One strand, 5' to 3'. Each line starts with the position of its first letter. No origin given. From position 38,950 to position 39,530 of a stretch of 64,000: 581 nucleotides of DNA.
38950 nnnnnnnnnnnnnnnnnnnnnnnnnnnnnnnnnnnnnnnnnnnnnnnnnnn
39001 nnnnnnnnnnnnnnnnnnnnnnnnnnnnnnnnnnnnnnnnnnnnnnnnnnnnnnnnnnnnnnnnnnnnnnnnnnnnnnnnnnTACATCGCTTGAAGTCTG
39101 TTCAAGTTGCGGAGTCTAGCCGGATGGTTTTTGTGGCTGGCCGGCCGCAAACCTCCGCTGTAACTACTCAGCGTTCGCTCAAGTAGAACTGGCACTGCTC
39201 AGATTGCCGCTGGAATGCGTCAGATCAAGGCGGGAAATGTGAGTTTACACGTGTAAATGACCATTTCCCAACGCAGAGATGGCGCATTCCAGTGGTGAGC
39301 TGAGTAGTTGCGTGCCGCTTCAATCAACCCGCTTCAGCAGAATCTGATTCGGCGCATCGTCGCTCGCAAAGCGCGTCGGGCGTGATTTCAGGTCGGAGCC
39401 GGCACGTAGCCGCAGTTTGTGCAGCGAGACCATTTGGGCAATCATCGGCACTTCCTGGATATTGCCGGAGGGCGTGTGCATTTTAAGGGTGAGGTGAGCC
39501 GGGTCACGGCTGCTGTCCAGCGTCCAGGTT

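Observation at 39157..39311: MITE-like repeat with terminal inverted repeats, copy A (partner at 58573-58721)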

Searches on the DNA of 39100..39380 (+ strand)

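Call 34: search_dna_similar(query=window:39160-39311:+, collection=plasmids, mode=distant, max_evalue=0.01, max_rows=30)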
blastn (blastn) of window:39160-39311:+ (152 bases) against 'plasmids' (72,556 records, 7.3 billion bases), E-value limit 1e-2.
No match.
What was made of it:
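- Tried and rejected: No match (call 34).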

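Call 48: search_rna_families(source=window, start=39100, end=39380, threshold=evalue, max_evalue=10)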
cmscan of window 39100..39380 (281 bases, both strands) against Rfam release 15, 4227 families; matches with E-value up to 10: 1.
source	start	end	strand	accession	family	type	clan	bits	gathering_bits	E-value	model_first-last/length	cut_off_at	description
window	39208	39294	-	RF00997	mir-942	Gene; miRNA;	-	13.9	100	7.5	1-86/86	no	mir-942 microRNA precursor family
